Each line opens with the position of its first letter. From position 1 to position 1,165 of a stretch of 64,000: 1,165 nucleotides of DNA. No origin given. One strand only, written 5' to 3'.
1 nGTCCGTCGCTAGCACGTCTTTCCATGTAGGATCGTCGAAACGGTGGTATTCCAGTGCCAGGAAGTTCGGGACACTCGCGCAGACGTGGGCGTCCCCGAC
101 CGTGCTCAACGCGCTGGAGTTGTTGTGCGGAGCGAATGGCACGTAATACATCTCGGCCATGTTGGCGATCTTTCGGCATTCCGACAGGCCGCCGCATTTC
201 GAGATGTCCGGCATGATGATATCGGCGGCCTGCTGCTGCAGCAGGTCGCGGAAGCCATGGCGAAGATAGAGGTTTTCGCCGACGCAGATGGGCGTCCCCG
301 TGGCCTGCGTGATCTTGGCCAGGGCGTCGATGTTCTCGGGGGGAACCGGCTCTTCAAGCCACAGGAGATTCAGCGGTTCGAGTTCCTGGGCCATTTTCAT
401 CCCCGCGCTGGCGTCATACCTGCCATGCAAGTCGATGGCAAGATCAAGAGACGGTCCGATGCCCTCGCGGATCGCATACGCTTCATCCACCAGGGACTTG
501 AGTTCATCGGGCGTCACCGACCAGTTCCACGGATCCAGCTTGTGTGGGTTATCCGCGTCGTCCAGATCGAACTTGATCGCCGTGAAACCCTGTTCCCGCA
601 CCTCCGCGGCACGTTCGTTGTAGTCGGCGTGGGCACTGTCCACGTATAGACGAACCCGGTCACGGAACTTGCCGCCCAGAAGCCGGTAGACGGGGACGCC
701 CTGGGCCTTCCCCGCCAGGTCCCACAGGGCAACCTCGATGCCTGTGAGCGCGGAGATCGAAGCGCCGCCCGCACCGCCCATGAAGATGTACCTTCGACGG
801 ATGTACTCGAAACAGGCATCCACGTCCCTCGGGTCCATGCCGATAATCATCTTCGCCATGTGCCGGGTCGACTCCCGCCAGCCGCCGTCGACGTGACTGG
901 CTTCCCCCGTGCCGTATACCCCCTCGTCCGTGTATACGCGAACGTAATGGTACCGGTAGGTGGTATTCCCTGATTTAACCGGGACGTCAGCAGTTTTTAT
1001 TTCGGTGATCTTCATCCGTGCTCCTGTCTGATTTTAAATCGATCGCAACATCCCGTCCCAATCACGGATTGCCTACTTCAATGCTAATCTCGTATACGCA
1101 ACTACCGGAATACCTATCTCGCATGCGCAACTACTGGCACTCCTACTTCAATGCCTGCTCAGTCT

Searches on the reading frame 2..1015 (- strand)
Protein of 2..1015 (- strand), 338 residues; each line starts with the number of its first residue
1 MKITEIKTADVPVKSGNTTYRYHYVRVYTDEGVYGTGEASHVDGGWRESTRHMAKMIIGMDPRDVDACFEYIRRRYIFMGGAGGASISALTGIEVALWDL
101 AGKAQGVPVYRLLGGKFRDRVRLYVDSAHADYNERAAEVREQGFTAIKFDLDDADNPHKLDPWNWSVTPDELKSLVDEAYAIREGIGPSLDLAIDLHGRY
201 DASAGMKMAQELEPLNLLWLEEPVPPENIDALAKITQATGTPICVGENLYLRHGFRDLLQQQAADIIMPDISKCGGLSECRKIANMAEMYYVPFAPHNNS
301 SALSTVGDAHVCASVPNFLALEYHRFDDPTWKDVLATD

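Call 7: search_protein_families(library=pfam, proteins=[window:2-1015:-], max_evalue=0.01)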
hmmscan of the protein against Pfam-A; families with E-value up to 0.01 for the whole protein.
window:2-1015:- (338 aa): 2 families
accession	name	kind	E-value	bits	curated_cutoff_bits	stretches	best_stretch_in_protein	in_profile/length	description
PF13378.12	MR_MLE_C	-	4.2e-57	193.8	29.4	1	132-337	2-193/219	Enolase C-terminal domain-like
PF02746.21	MR_MLE_N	-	2e-16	60.7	22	1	19-114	25-117/117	Mandelate racemase / muconate lactonizing enzyme, N-terminal domain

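Call 8: search_protein_families(library=ncbifam, proteins=[window:2-1015:-], max_evalue=0.01)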
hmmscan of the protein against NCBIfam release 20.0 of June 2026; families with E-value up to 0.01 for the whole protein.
window:2-1015:- (338 aa): 16 families
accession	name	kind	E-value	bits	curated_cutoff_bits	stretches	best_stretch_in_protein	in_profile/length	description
NF010624.0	PRK14017.1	equivalog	2.7e-71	240.7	311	1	1-322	1-310/382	galactonate dehydratase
NF040790.2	glucon_galact_dh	equivalog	1e-54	185.9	750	1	22-335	25-337/390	bifunctional D-gluconate/D-galactonate dehydratase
NF043051.1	ManoateDhtManD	equivalog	2.6e-50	171.4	550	2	165-330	182-348/403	D-mannonate dehydratase ManD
NF011654.0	PRK15072.1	subfamily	5e-47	160.6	430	2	165-330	183-349/404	D-galactonate dehydratase family protein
NF040866.1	AraD_Arch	equivalog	2.2e-37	128.9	650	1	79-324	93-327/372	arabinonate dehydratase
NF047820.1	TalGalacDh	equivalog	1.1e-34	120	500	1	27-300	43-307/371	L-talarate/galactarate dehydratase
NF011968.0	PRK15440.1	equivalog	1.4e-34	119.7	393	1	49-300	86-322/395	L-rhamnonate dehydratase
TIGR02534.1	mucon_cyclo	subfamily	1.2e-24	87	334.95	1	24-292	31-290/368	muconate/chloromuconate family cycloisomerase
NF043002.1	HProlDhtase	equivalog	2.3e-17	62.9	500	2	25-148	36-163/366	cis-3-hydroxy-L-proline dehydratase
TIGR01928.1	menC_lowGC_arch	equivalog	2.3e-13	49.9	200.65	1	188-287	173-271/325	o-succinylbenzoate synthase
NF042940.1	racemase_DgcA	equivalog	1.9e-08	33.9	400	1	177-288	154-260/323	N-acetyl-D-Glu racemase DgcA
NF041118.1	A_G_epim_Thtga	equivalog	2.8e-08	33.3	500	1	25-149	34-159/341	L-Ala-D/L-Glu epimerase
NF002782.0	PRK02901.1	equivalog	3.8e-06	26.1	288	1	179-305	124-244/328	o-succinylbenzoate synthase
NF011708.0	PRK15129.1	equivalog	2.1e-05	23.8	343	1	180-332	162-304/321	L-Ala-D/L-Glu epimerase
TIGR01927.1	menC_gam_Gplu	equivalog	0.00019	20.8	130.55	1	181-288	146-254/307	o-succinylbenzoate synthase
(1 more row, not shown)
